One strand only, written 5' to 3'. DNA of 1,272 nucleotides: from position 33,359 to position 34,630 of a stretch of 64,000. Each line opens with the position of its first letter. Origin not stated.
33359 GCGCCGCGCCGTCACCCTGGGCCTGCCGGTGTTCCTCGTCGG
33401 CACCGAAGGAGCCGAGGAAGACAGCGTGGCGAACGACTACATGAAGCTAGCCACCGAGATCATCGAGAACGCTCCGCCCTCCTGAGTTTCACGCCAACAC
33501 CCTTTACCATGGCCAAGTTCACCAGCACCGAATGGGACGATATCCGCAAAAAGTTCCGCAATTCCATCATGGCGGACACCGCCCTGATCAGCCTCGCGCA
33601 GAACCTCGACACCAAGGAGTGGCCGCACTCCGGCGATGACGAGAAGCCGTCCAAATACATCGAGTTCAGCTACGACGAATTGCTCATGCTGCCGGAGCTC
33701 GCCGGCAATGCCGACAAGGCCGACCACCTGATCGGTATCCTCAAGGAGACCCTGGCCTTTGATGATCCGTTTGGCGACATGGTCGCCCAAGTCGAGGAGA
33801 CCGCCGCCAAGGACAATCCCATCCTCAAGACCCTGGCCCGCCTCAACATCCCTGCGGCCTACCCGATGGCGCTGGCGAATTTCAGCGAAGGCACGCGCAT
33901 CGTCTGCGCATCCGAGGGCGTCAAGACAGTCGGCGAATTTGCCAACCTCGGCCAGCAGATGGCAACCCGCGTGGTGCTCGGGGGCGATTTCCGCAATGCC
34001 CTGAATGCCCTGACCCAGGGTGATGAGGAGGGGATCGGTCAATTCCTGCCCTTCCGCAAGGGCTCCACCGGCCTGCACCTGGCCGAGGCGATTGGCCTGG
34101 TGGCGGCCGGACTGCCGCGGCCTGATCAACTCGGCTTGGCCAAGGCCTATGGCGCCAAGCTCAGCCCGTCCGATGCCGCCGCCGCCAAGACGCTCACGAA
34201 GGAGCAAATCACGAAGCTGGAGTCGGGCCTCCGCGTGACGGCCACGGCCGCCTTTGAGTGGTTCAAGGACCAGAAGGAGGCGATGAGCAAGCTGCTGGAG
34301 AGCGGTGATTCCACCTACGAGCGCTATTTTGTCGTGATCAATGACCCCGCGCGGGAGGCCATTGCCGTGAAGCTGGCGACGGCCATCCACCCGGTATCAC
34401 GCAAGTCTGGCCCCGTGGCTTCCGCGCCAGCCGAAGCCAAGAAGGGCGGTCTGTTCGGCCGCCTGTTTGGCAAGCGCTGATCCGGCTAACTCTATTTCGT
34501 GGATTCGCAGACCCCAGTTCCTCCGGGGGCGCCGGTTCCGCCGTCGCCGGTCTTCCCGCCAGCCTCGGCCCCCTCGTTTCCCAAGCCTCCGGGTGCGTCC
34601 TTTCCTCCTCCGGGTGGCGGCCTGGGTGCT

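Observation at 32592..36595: Orphan ParA/MinD-type ATPase operon with three uncharacterised partners (tail-anchored adaptor-like protein, Pro-rich coiled-coil protein, OM barrel)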

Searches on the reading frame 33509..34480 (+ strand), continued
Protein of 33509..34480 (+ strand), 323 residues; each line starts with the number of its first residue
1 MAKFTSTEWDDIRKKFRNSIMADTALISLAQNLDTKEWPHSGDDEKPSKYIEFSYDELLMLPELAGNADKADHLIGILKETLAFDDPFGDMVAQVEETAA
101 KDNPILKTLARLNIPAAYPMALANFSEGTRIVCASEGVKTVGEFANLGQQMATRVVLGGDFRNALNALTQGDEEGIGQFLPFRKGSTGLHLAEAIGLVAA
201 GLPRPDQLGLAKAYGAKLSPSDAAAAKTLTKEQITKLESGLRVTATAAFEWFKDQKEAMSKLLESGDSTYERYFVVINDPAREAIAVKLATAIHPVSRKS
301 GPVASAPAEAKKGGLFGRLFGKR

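Call 54: find_homologous_proteins(query=A2, max_evalue=0.001)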
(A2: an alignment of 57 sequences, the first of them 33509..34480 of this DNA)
Query A2 (57 sequences) (323 aa, profile of the alignment): 554 proteins with E <= 0.001 among 8000 candidates; the best 120 are listed.
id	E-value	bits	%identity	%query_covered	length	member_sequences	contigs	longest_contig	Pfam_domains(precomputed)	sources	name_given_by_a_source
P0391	1.4e-124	434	45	99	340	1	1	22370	-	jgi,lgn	-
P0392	1.8e-121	423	77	100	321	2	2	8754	-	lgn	-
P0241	5.3e-121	422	68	100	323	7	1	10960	-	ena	-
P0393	8.9e-121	421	74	100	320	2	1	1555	-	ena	-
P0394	4.3e-120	419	57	100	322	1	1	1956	-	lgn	-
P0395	5.4e-120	419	74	100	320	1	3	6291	-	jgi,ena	-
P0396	7.4e-120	418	75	100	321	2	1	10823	-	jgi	jgi:hypothetical protein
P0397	1.1e-119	417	73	100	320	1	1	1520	-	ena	-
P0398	1.7e-119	417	70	100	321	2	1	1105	-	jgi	jgi:hypothetical protein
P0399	1.7e-119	417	75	100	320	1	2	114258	-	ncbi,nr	ncbi:MAG TPA: hypothetical protein VG936_09815 [Lacunisphaera sp.]|nr:hypothetical protein [Lacunisp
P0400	1.7e-119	417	75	100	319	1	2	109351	-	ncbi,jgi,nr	ncbi:MAG TPA: hypothetical protein VL200_16340 [Lacunisphaera sp.]|jgi:hypothetical protein|nr:hypot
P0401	5.6e-119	415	71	100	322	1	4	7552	-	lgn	-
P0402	6.7e-119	415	73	100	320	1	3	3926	-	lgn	-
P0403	9.7e-119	414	76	100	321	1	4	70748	-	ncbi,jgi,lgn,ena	jgi:hypothetical protein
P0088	1.2e-118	414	78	100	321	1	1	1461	-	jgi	jgi:hypothetical protein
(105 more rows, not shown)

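Call 67: predict_structure(alignment_id=A2)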
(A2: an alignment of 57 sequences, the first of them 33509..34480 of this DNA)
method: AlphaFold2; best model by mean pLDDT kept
length: 323 residues; sequences in the alignment: 57
mean_pLDDT: 90.9   pTM: 0.68
mean pLDDT of the five models: 90.9, 90.6, 90.3, 90.2, 90.1
residues with pLDDT >= 90: 259; 70-90: 24; 50-70: 38; < 50: 2
segments of 3 or more residues with pLDDT < 50: none
pLDDT, mean of each block of 10 residues (from residue 1): 94 94 97 97 97 97 95 97 72 62 93 98 97 97 95 85 96 98 98 98 98 97 98 98 98 96 90 97 98 80 59 57 50
secondary structure, 60 per line:
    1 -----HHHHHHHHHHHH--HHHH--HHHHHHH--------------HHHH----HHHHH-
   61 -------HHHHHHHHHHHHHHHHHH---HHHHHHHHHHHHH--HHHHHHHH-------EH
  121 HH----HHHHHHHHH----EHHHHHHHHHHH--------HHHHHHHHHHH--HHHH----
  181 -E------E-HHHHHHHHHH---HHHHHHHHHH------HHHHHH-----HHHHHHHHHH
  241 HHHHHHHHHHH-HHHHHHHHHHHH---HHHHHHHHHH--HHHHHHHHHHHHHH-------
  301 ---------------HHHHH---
elements in order: H6-17 H20-23 H26-32 H47-50 H55-59 H68-85 H89-101 H104-111 H127-135 H141-151 H160-170 H173-176 H191-200 H204-213 H220-225 H231-251 H253-264 H268-277 H280-293 H316-320

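Call 69: fold_search(model_id=the predicted structure, library=pdb)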
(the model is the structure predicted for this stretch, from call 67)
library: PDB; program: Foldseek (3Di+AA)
matches with E <= 10: 58; with E <= 0.001: 0
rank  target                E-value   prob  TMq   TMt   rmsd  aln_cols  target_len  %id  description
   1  9fqr_Dy               1.6e+00  0.04  0.12  0.12  30.1       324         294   12  96-nm repeat of axonemal doublet microtubules from bovine sperm (released 2025-03-26)
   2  8ijt_A                2.2e+00  0.04  0.12  0.12  24.7       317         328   10  crystal structure of Hyp N135A mutant from Hypoxylon sp. E7406B (released 2024-02-28)
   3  4zq8_A                2.4e+00  0.03  0.12  0.12  21.8       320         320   13  Crystal structure of a terpene synthase from Streptomyces lydicus, target EFI-540129 (released 2015-07-08)
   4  1bge_A                3.1e+00  0.04  0.11  0.20  16.6       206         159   14  CRYSTAL STRUCTURE OF CANINE AND BOVINE GRANULOCYTE-COLONY STIMULATING FACTOR (G-CSF) (released 1993-10-31)
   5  7t7c_A                3.1e+00  0.03  0.13  0.05  20.1       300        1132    9  The hexagonal organization of Munc13-1 C1-C2B-MUN-C2C domains between lipid bilayers (released 2022-02-09)
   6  9cpb_5V               3.4e+00  0.02  0.11  0.11  34.3       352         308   13  Atomic model of bovine Fallopian tube cilia doublet microtubule (48-nm periodicity) (released 2024-10-30)
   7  9b03_G                3.7e+00  0.03  0.14  0.12  28.3       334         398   14  INF2 in the Middle of F-Actin (Up state) (released 2024-05-29)
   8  4zq8_B                3.7e+00  0.02  0.12  0.12  21.9       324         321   12  Crystal structure of a terpene synthase from Streptomyces lydicus, target EFI-540129 (released 2015-07-08)
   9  4j2c_C                3.9e+00  0.08  0.12  0.26  11.7       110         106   16  GARP-SNARE Interaction (released 2013-12-25)
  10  9clb_F                3.9e+00  0.08  0.13  0.26  12.5       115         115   18  Crystal structure of Bak bound to the inhibitory aBAK (released 2025-07-16)
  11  3fay                  3.9e+00  0.02  0.12  0.10  26.1       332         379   10  Crystal structure of the GAP-related domain of IQGAP1 (released 2009-03-24)
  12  3uv5                  4.4e+00  0.03  0.15  0.18  17.9       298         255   12  Crystal Structure of the tandem bromodomains of human Transcription initiation factor TFIID subunit 1 (TAF1) (released 2012-01-18)
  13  8t12_A                4.4e+00  0.02  0.13  0.10  24.9       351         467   10  Cryo-EM structure of DENV2 NS5 in complex with human STAT2 with the N-terminal domain of STAT2 ordered. (released 2024-01-17)
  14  8gym_B                4.7e+00  0.02  0.11  0.09  27.0       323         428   10  Cryo-EM structure of Tetrahymena thermophila respiratory mega-complex MC IV2+(I+III2+II)2 (released 2023-06-14)
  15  5m4y_E                4.9e+00  0.06  0.10  0.15  10.8       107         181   13  Crystal structure of the Sec3/Sso2 complex at 2.20 angstrom resolution (released 2017-02-08)
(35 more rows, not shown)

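Call 80: search_solved_structures(query=A2, max_evalue=10)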
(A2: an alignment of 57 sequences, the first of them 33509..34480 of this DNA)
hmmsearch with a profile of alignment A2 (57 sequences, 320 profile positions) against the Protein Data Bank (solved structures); distinct sequences matched with E-value up to 10: 7.
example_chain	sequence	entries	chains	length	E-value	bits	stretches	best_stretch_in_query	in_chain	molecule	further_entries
6xw2_A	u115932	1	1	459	0.11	15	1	85-208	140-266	Genetically encoded calcium indicator NCaMP7 based on mNeonGreen fluorescent protein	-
4uos_A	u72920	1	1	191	0.32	13.4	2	228-305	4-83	DESIGNED HELICAL BUNDLE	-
2kiu_A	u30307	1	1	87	0.46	12.9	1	234-284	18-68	Forkhead box protein P1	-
9wsf_A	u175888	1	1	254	0.66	12.4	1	196-254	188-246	RNA polymerase sigma factor FliA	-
9wsm_F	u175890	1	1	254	0.72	12.2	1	196-254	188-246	RNA polymerase sigma factor FliA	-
6rw3_A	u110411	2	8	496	1.6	11.1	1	79-121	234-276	Hexose transporter 1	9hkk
6m20_A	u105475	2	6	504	1.6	11.1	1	79-121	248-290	Hexose transporter 1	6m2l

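Call 81: search_protein_families(library=pfam, alignment_id=A2, max_evalue=0.1)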
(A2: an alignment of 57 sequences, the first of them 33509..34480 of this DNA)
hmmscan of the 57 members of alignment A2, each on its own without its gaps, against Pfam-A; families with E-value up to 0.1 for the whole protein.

A. member 1, window:33509-34480:+ (323 aa): 0 families

B. families by the number of members that match (of 57 scanned): 22 families
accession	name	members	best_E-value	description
PF04545.22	Sigma70_r4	1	4.8e-05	Sigma-70, region 4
PF03118.21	RNA_pol_A_CTD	1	0.00059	Bacterial RNA polymerase, alpha chain C terminal domain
PF08224.16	DUF1719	1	0.0025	Domain of unknown function (DUF1719)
PF01230.28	HIT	1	0.0037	HIT domain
PF00239.26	Resolvase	1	0.0045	Resolvase, N terminal domain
PF00244.26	14-3-3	1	0.007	14-3-3 protein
PF01253.27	SUI1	1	0.0094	Translation initiation factor SUI1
PF17239.7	DUF5312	1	0.011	Family of unknown function (DUF5312)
PF03259.23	Robl_LC7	1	0.013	Roadblock/LC7 domain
PF21539.2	Med15_C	1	0.02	ARC105/Med15 mediator subunit C-terminal domain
PF22648.2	SET7_N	1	0.024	Histone H3 K4-specific methyltransferase SET7 N-terminal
PF05729.18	NACHT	1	0.028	NACHT domain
PF09228.15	Prok-TraM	1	0.029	Prokaryotic Transcriptional repressor TraM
PF10691.14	DUF2497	1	0.03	Protein of unknown function (DUF2497)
PF14601.11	TFX_C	1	0.033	DNA_binding protein, TFX, C-term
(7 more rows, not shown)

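Call 93: list_cluster_members(proteins=[P0321, P0333, P0364, P0372, P0312, P0302, P0294, P0285, P0291, P0260])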
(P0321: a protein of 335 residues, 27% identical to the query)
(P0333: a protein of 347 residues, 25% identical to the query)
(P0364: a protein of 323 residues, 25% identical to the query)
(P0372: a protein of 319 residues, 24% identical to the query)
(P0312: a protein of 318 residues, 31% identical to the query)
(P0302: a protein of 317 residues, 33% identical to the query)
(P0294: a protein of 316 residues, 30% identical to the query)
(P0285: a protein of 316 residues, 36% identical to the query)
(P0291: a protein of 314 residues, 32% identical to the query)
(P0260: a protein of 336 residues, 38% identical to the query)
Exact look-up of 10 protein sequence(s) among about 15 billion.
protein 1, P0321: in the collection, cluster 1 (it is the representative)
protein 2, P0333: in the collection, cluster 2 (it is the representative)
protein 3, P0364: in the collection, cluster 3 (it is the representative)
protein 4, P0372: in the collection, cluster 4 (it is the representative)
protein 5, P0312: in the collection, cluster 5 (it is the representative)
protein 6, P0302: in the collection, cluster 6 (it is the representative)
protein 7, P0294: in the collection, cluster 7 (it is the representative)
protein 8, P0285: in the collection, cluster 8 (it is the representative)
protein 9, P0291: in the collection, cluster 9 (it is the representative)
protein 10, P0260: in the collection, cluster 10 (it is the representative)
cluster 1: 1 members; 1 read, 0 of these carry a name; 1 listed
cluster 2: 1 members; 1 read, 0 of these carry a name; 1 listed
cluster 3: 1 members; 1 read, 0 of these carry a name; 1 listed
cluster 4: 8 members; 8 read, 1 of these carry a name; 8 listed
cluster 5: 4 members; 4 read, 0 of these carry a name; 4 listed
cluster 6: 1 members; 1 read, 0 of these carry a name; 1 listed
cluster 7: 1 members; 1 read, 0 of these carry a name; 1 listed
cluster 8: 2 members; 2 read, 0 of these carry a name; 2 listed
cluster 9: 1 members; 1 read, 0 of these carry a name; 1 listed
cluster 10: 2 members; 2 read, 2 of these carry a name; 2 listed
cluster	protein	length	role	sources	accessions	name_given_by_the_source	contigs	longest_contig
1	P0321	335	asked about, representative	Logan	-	-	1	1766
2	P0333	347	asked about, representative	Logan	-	-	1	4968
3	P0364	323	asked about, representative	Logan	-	-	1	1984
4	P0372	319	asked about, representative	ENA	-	-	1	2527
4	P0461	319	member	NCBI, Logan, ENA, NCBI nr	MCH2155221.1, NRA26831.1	MAG: hypothetical protein MK080_04390 [Opitutales bacterium] | hypothetical protein [Opitutales bacterium]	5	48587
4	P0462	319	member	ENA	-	-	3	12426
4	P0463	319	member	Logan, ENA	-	-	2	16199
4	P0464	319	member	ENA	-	-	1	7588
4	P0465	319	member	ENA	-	-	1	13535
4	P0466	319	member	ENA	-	-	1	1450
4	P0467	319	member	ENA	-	-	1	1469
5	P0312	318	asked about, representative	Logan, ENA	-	-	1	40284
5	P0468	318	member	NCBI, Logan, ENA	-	-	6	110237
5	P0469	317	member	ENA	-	-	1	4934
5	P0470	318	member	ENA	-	-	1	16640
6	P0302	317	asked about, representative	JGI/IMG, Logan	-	-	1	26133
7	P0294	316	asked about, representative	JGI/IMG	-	-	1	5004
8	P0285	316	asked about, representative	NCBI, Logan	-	-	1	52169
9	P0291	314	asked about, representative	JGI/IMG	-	-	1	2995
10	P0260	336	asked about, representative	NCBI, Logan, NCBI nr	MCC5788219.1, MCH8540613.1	MAG: hypothetical protein JJT75_01185 [Opitutales bacterium] | hypothetical protein [Opitutales bacterium]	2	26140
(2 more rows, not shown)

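Call 95: search_dna_similar(query=window:33509-34480:+, collection=plasmids, mode=protein, max_rows=10, max_evalue=0.01)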
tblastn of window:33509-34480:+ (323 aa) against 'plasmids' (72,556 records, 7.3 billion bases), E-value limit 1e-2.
No match.

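Call 97: search_protein_families(library=pfam, proteins=[P0263, P0305, P0310, P0341, P0358], max_evalue=0.001)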
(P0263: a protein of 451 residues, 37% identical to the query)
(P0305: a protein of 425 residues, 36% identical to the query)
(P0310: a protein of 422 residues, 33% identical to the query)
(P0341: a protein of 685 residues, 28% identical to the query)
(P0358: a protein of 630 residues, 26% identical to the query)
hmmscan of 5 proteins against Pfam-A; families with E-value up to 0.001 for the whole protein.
P0263 (451 aa): 0 families

P0305 (425 aa): 0 families

P0310 (422 aa): 0 families

P0341 (685 aa): 0 families

P0358 (630 aa): 0 families

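Call 101: fold_search(model_id=the predicted structure, library=viral)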
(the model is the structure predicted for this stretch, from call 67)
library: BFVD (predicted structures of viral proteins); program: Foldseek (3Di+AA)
matches with E <= 10: 161; with E <= 0.001: 0
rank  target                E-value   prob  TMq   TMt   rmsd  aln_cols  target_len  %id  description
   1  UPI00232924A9         5.2e-01  0.06  0.12  0.12  27.9       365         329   12  (no name look-up for this kind of identifier)
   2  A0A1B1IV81            7.9e-01  0.04  0.10  0.09  23.3       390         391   12  (no name in the UniProt tables at hand)
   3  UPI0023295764         1.0e+00  0.06  0.13  0.04  42.3       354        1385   11  (no name look-up for this kind of identifier)
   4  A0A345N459            1.2e+00  0.08  0.17  0.10  17.4       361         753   12  (no name in the UniProt tables at hand)
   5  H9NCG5                1.4e+00  0.03  0.09  0.03  44.2       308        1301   11  (no name in the UniProt tables at hand)
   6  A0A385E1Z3            1.5e+00  0.04  0.13  0.12  23.2       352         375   12  (no name in the UniProt tables at hand)
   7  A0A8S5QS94            1.6e+00  0.04  0.11  0.05  26.4       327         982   12  Minor tail protein [Phage sp. ctez94]
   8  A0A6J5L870            1.7e+00  0.02  0.08  0.04  39.2       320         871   10  Uncharacterized protein [uncultured Caudovirales phage]
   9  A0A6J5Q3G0            1.8e+00  0.02  0.09  0.06  24.2       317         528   13  Uncharacterized protein [uncultured Caudovirales phage]
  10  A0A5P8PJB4            1.9e+00  0.03  0.13  0.09  23.9       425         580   11  Tape measure protein [Serratia phage Muldoon]
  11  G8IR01                2.2e+00  0.08  0.15  0.07  14.8       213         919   14  MuF-like minor capsid protein [Mycobacterium phage Fionnbharth]
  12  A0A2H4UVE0            2.3e+00  0.04  0.15  0.09  19.2       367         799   11  Exocyst complex component Sec6 [Bodo saltans virus]
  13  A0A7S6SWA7            2.4e+00  0.05  0.09  0.16  17.2       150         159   13  (no name in the UniProt tables at hand)
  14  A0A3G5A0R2            2.6e+00  0.03  0.13  0.14  18.1       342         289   10  Uncharacterized protein [Harvfovirus sp.]
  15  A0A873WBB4            2.7e+00  0.03  0.12  0.09  28.7       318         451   12  (no name in the UniProt tables at hand)
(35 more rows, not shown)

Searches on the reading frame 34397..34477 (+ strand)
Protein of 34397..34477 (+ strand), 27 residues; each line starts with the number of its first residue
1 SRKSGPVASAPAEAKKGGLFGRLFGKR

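Call 57: search_solved_structures(query=window:34397-34477:+, max_evalue=10, show_alignments=5)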
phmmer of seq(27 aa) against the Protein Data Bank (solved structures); distinct sequences matched with E-value up to 10: 0.
